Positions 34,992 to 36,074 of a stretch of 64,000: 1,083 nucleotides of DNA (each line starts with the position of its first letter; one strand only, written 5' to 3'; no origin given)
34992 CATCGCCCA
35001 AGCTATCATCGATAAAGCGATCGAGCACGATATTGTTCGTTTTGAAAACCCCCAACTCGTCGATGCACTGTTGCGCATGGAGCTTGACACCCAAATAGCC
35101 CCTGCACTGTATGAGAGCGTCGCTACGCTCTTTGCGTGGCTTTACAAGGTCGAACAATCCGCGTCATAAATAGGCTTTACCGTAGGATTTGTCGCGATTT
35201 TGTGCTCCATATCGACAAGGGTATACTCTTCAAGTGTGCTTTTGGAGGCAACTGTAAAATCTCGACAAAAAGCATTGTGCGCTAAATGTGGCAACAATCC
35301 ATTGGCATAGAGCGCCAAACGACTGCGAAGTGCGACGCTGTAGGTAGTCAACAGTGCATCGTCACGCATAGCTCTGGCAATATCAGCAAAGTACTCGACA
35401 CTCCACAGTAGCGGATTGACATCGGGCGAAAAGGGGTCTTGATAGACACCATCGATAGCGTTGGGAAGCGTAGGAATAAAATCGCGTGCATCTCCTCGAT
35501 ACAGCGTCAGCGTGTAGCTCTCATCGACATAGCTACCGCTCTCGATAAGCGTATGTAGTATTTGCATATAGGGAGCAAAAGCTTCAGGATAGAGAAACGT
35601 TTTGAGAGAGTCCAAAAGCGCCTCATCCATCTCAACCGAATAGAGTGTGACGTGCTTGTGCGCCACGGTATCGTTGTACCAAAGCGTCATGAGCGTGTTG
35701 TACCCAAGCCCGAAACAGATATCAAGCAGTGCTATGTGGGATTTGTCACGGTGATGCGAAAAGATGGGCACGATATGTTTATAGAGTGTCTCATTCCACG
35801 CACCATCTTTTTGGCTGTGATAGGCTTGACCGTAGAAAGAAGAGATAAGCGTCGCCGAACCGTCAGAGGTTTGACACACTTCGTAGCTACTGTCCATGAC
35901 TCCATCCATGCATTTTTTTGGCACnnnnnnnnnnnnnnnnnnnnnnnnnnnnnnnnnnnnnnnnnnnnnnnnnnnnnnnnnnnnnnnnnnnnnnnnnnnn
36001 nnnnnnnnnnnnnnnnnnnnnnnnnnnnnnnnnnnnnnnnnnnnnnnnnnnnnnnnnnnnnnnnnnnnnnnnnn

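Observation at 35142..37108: luxS heads a four-gene overlapping operon with two unknown small proteins and an MnmC-like methyltransferase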

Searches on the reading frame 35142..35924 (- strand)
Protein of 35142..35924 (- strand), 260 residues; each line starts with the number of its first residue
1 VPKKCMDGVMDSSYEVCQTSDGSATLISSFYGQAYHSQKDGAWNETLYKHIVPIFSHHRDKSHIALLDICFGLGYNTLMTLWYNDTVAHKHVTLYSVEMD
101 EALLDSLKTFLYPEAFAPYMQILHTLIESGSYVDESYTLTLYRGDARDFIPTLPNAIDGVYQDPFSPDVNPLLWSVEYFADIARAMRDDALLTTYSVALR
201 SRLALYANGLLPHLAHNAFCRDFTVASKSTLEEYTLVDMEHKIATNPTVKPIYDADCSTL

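Call 3: search_protein_families(library=pfam, proteins=[window:35142-35924:-], max_evalue=1)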
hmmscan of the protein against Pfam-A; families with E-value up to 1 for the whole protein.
window:35142-35924:- (260 aa): 2 families
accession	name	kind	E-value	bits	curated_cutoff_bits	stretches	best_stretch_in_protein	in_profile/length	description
PF05430.17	Methyltransf_30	-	1.3e-17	64.3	22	1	132-210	26-104/124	S-adenosyl-L-methionine-dependent methyltransferase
PF01564.23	Spermine_synth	-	0.1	12.6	22.9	1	94-195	45-131/186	Spermine/spermidine synthase domain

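Call 4: search_protein_families(library=ncbifam, proteins=[window:35142-35924:-], max_evalue=1)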
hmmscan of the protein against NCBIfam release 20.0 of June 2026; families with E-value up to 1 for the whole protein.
window:35142-35924:- (260 aa): 3 families
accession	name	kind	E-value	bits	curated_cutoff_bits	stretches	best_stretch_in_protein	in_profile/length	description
NF033855.1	tRNA_MNMC2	equivalog_domain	1.7e-24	86.9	136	1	28-210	3-189/209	tRNA (5-methylaminomethyl-2-thiouridine)(34)-methyltransferase MnmC2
NF002480.1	PRK01747.1-1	equivalog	1.7e-18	66.4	540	1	24-209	11-207/645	bifunctional tRNA (5-methylaminomethyl-2-thiouridine)(34)-methyltransferase MnmC2/FAD-dependent 5-carboxymethylaminomethyl-2-thiouridine(34)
NF002481.1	PRK01747.1-2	equivalog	6e-13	48.5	600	1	26-210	8-197/611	bifunctional tRNA (5-methylaminomethyl-2-thiouridine)(34)-methyltransferase MnmC2/FAD-dependent 5-carboxymethylaminomethyl-2-thiouridine(34)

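Call 10: find_homologous_proteins(query=window:35145-35897:-, max_evalue=0.001)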
Query window:35145-35897:- (251 aa): 305 proteins with E <= 0.001 among 746 candidates; the best 120 are listed.
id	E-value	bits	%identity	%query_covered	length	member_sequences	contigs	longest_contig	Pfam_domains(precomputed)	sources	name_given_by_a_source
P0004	5.8e-167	572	100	100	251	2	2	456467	PF05430.18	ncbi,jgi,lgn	-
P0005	1.7e-72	262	49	97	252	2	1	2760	PF05430.18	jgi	jgi:tRNA U34 5-methylaminomethyl-2-thiouridine-forming methyltransferase MnmC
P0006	1.1e-71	260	48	97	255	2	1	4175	PF05430.18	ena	-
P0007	1.3e-71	260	51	98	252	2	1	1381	PF05430.18,PF01564.24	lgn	-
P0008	1.5e-71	259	51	97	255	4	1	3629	PF05430.18,PF01564.24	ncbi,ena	-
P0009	1.6e-71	259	48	97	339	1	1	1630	PF05430.18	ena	-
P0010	4.1e-71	258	50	97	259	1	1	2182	PF05430.18,PF01564.24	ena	-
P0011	7.5e-71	257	49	97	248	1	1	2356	PF05430.18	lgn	-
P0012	2.4e-70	255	50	95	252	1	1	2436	PF05430.18,PF01564.24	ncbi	-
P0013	2.9e-70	255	49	97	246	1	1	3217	PF05430.18,PF01564.24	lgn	-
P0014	3.0e-70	255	48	98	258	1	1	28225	PF05430.18,PF01564.24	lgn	-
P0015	3.7e-70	255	49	98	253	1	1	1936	PF05430.18,PF01564.24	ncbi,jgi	-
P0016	3.9e-70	255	52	96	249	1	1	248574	PF05430.18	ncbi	-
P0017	1.5e-69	253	48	96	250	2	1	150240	PF05430.18,PF01564.24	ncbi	-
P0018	1.7e-69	253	50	96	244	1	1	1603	PF05430.18,PF01564.24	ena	-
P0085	8.7e-58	214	45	96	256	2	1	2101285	PF05430.18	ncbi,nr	ncbi:tRNA (5-methylaminomethyl-2-thiouridine)(34)-methyltransferase MnmD [Nitratifractor salsuginis]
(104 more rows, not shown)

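Call 12: find_encoding_contigs(protein=P0016, flank=5000, max_places=2)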
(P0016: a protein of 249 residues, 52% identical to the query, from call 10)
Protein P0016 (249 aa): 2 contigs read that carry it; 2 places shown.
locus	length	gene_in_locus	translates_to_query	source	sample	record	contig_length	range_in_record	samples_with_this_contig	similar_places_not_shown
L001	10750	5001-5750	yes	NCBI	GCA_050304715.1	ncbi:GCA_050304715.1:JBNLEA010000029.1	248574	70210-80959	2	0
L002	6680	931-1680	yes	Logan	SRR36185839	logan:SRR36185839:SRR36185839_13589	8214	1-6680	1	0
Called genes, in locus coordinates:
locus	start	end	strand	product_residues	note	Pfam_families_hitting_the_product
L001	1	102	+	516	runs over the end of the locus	PF00370:FGGY_N, PF02782:FGGY_C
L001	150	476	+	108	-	-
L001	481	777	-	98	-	PF03992:ABM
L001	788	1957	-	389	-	PF00596:Aldolase_II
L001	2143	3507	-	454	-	PF13449:Phytase-like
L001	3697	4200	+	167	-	PF02664:LuxS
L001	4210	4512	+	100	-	-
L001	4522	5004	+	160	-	-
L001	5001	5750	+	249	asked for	PF05430:Methyltransf_30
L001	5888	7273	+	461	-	PF00990:GGDEF, PF00563:EAL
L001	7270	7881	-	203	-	PF00677:Lum_binding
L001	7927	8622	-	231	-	-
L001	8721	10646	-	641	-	PF16448:LapD_MoxY_N, PF00990:GGDEF, PF00563:EAL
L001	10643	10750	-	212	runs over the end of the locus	PF06035:Peptidase_C93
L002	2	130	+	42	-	?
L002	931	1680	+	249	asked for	PF05430:Methyltransf_30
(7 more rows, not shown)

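Call 14: find_encoding_contigs(protein=P0085, flank=5000, max_places=2)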
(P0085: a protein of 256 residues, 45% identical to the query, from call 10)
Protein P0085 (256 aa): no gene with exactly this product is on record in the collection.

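Call 17: find_related_loci(query=A1, collection=genome_contigs, flank=4000)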
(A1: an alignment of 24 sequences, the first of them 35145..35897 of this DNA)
Query A1 (251 aa) in genome_contigs; peptide patterns used: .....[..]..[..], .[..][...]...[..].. (x = any residue, [..] = any of these).
599 stretches matched a pattern (row limit reached: there are more); 598 encode a relative of the query (tblastn E <= 1e-3); the best 80 are kept; 80 distinct loci.
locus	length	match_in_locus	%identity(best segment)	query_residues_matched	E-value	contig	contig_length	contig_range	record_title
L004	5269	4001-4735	49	2-245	6e-79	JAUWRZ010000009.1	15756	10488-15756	MAG: Sulfurimonadaceae bacterium isolate CSMAG_2541 CSMAG_2541_k127_5283312_length_15756_cov_183.9514, whole genome shot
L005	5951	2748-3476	50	7-248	4e-77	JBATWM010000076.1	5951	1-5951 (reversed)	MAG: Sulfurimonadaceae bacterium isolate MFD12962_ilm_asm_bin7 k127_163146, whole genome shotgun sequence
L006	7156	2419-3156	48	3-247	8e-77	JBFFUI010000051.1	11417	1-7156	MAG: Sulfurimonadaceae bacterium isolate Mix_mud23.2022.09.12 k141_390955_length_11417_cov_21.1821, whole genome shotgun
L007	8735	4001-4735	49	4-247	3e-76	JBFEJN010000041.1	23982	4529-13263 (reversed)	MAG: Sulfurimonadaceae bacterium isolate Mix_mud01.2020.11.50 k141_2273538_length_23982_cov_12.5478, whole genome shotgu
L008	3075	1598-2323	49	7-247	2e-76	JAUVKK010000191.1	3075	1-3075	MAG: Helicobacteraceae bacterium isolate CSMAG_478 CSMAG_478_k141_402028_length_3075_cov_21.0000, whole genome shotgun s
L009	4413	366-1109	48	2-248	6e-75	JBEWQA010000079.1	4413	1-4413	MAG: Candidatus Sulfurimonas kebritensis isolate Kbt_01 NODE_9749_length_4413_cov_22.427949, whole genome shotgun sequen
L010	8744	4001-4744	49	3-249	1e-74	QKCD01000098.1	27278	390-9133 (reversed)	MAG: Sulfuricurvum sp. isolate SZUA-415 scaffold_4078, whole genome shotgun sequence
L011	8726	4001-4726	48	7-247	9e-75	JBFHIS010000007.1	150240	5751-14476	MAG: Sulfurimonadaceae bacterium isolate Mix_sand07.2021.05.G.45 k141_668870_length_150240_cov_27.9991, whole genome sho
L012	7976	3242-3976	48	7-250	6e-74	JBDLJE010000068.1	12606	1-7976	MAG: Campylobacterota bacterium isolate MAG080 MAG080_68, whole genome shotgun sequence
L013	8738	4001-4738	47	3-247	9e-74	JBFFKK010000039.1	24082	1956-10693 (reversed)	MAG: Sulfurimonadaceae bacterium isolate Mix_mud18.2022.04.1 k141_2099544_length_24082_cov_16.6793, whole genome shotgun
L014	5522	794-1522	49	4-245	5e-74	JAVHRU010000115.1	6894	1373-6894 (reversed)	MAG: Sulfurimonadaceae bacterium isolate WB02no5_37_44 NODE_9179_length_6894_cov_28.120924, whole genome shotgun sequenc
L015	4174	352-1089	48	4-245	9e-74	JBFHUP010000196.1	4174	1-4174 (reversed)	MAG: Sulfurimonadaceae bacterium isolate Mix_sand09.2021.07.G.17 k141_1173412_length_4174_cov_6.0000, whole genome shotg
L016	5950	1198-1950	49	2-251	3e-73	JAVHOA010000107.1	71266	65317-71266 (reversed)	MAG: Sulfurimonadaceae bacterium isolate WB02no11_38_305 NODE_67_length_71266_cov_241.694345, whole genome shotgun seque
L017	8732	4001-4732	48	5-247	5e-73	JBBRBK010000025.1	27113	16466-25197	MAG: Campylobacterales bacterium isolate Co_metawrap_2339 Cmw_2339_k141_29901438_length_27113_cov_12.8676, whole genome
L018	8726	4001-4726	48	5-245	5e-73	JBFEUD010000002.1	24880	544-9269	MAG: Sulfurimonas sp. isolate Mix_mud07.2021.05.5 k141_1491598_length_24880_cov_8.9641, whole genome shotgun sequence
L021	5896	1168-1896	49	4-245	1e-71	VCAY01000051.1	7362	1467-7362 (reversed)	MAG: Epsilonproteobacteria bacterium isolate symbiont_bin4 NODE_51_length_7362_cov_111.246809, whole genome shotgun sequ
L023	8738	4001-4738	46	2-246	7e-72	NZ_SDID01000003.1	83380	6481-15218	Sulfurimonas indica strain NW8N contig3, whole genome shotgun sequence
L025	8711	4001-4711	49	10-245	5e-71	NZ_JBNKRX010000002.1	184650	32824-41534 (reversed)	MAG: Sulfurimonas sp. isolate B1B2.bin.19.orig k141_620114, whole genome shotgun sequence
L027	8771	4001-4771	46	2-251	4e-71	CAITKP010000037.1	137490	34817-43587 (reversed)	MAG: uncultured Campylobacterales bacterium isolate YR2_bin-0300 genome assembly, contig: bin-0300:037/107, whole genome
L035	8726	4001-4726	49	9-249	7e-70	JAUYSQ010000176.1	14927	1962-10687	MAG: Sulfuricurvum sp. isolate C8_concoct.bin.109 C8_k141_80444, whole genome shotgun sequence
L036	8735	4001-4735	44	2-245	1e-69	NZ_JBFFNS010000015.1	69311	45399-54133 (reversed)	MAG: Sulfurimonas sp. isolate Mix_mud18.2022.04.8 k141_435858_length_69311_cov_80.0225, whole genome shotgun sequence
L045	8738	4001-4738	46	2-245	4e-69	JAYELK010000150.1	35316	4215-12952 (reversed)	MAG: Campylobacterota bacterium isolate MAG109 MAG109_150, whole genome shotgun sequence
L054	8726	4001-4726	48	9-249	2e-68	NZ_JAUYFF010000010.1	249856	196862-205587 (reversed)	MAG: Sulfuricurvum sp. isolate C21_maxbin.008 C21_k141_85330, whole genome shotgun sequence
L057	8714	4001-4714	47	10-247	2e-68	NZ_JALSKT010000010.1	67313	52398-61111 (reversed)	MAG: Sulfurimonas sp. isolate 355-202_metabat1_scaf2bin.007 355-202_scaffold_145_c1, whole genome shotgun sequence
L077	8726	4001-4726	46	10-250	5e-67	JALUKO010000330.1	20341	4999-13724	MAG: Helicobacteraceae bacterium isolate S144_metabat2_scaf2bin.139 S144_NODE_721_length_20341_cov_3.714257, whole genom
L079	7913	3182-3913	46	3-245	5e-67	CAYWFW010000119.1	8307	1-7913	MAG TPA_asm: uncultured Sulfurovum sp. isolate binchicken_co381_124 genome assembly, contig: k141_414285, whole genome s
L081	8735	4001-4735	44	2-245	5e-67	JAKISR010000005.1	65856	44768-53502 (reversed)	MAG: Sulfurimonas sp. isolate D96SM.bin.22 NODE_290_length_65856_cov_14.899101, whole genome shotgun sequence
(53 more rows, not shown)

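Call 39: search_solved_structures(query=window:35145-35897:-, max_evalue=0.01, show_alignments=2)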
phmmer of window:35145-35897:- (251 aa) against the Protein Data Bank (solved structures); distinct sequences matched with E-value up to 0.01: 3.
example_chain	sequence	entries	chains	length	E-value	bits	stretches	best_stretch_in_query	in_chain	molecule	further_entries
3vyw_A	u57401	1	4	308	2.1e-24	90.1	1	2-201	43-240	MNMC2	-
3pvc_A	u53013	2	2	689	2.3e-05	27.7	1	102-194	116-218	tRNA 5-methylaminomethyl-2-thiouridine biosynthesis bifunctional protein mnmC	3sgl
2qy6_A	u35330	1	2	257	0.004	20.4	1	125-196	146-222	UPF0209 protein yfcK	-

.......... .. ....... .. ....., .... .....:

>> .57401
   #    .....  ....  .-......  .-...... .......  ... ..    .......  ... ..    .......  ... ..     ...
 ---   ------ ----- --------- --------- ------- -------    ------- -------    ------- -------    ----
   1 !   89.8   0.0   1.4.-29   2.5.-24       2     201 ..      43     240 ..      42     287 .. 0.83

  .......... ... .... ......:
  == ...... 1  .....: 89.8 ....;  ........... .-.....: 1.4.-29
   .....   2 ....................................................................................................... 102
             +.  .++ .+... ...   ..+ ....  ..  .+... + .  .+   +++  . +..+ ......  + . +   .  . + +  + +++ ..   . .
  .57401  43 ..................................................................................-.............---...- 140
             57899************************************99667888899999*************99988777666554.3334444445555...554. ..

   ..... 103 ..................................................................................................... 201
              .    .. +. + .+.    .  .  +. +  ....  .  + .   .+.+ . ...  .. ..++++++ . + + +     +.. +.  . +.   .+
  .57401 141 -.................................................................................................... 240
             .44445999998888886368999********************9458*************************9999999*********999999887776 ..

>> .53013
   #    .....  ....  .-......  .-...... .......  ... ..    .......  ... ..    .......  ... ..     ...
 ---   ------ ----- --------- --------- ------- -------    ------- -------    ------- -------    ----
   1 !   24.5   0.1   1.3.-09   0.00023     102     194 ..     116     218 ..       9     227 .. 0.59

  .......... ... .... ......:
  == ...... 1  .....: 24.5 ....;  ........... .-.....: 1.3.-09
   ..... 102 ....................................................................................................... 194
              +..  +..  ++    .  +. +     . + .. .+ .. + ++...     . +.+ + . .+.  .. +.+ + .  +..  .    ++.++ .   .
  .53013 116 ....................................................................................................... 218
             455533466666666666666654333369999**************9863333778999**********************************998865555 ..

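Call 45: list_cluster_members(proteins=[L023:858-1157:+, L023:1163-1651:+, L054:3217-3516:+, L054:3516-3986:+, L036:3236-3535:+, L036:3540-3983:+, L057:2365-2664:+, L057:2686-3174:+, L001:4210-4509:+, L001:4522-5001:+])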
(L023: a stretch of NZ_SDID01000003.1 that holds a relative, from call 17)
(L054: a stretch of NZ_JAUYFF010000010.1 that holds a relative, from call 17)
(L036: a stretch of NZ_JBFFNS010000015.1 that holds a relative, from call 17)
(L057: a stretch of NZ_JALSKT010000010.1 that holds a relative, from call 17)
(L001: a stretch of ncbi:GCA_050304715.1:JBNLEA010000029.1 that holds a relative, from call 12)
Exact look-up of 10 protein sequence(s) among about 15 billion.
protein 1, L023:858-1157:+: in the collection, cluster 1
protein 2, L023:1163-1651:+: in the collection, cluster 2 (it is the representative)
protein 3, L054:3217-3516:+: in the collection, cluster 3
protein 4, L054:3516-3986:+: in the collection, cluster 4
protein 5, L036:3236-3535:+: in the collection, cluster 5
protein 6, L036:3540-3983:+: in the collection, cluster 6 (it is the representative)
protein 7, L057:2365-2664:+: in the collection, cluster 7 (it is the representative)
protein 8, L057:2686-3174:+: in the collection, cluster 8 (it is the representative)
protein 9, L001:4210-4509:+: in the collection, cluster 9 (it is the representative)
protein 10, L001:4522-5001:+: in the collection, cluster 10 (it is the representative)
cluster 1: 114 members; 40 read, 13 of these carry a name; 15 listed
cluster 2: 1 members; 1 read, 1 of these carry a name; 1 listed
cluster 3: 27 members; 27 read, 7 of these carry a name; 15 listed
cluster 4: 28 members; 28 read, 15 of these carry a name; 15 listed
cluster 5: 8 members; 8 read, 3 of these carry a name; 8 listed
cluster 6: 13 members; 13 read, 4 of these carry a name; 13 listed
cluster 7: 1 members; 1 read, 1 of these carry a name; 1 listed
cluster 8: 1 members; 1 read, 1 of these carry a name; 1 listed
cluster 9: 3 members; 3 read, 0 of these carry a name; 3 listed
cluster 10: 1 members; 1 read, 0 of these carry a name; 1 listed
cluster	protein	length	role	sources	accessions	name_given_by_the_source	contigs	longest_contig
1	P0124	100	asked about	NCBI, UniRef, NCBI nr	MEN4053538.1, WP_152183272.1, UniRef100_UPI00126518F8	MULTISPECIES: hypothetical protein [Sulfurimonas] | hypothetical protein n=1 Tax=Sulfurimonas TaxID=202746 RepID=UPI00126518F8 | hypothetical protein [Sulfurimonas indica]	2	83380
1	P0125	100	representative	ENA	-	-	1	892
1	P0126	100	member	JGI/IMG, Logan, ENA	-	predicted Fe-Mo cluster-binding NifX family protein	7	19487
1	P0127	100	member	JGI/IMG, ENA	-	predicted Fe-Mo cluster-binding NifX family protein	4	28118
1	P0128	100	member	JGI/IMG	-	predicted Fe-Mo cluster-binding NifX family protein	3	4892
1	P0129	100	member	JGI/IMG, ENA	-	predicted Fe-Mo cluster-binding NifX family protein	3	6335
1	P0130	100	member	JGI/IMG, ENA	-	hypothetical protein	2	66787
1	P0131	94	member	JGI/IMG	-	predicted Fe-Mo cluster-binding NifX family protein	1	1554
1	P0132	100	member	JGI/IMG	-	predicted Fe-Mo cluster-binding NifX family protein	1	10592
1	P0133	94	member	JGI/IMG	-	hypothetical protein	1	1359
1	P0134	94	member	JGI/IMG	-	hypothetical protein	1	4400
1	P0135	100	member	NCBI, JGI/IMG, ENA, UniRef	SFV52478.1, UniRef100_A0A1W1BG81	hypothetical protein MNB_SM-6-970 [hydrothermal vent metagenome] | Uncharacterized protein n=1 Tax=hydrothermal vent metagenome TaxID=652676 ...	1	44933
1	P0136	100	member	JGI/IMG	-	hypothetical protein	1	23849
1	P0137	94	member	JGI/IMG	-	hypothetical protein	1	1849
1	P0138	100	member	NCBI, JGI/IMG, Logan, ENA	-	-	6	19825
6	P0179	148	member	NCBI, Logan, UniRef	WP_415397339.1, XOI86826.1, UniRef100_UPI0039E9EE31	hypothetical protein [Sulfurimonas sp. CS5] | hypothetical protein n=1 Tax=Sulfurimonas sp. CS5 TaxID=3391145 RepID=UPI0039E9EE31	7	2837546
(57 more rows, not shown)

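Call 47: find_encoding_contigs(protein=P0179, flank=5000, max_places=3)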
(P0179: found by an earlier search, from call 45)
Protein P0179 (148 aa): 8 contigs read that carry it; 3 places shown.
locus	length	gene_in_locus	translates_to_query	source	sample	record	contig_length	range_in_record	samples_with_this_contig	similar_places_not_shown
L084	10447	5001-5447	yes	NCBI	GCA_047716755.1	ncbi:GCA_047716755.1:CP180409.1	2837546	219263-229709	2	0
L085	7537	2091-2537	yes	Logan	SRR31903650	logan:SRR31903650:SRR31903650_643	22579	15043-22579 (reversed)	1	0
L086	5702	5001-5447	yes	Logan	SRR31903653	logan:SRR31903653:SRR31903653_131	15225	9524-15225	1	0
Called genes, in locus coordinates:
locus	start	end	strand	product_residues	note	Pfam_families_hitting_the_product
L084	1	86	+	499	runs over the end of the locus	PF00496:SBP_bac_5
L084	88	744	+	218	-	PF00702:Hydrolase, PF13419:HAD_2, PF13242:Hydrolase_like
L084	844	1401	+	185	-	PF01558:POR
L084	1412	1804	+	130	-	PF13187:Fer4_9 (faint), PF12837:Fer4_6 (faint), PF13237:Fer4_10, PF14697:Fer4_21, PF12838:Fer4_7 (weak), PF12797:Fer4_2 (weak), PF00037:Fer4 (weak)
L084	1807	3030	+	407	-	PF01855:POR_N, PF02780:Transketolase_C, PF17147:PFOR_II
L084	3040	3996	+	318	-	PF02775:TPP_enzyme_C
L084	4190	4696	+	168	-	PF02664:LuxS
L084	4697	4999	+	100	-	-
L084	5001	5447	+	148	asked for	-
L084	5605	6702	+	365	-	PF00589:Phage_integrase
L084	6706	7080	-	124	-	-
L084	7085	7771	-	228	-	-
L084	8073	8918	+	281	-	-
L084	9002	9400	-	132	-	-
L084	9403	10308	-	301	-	PF07661:MORN_2 (faint)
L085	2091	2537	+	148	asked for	-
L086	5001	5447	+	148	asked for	-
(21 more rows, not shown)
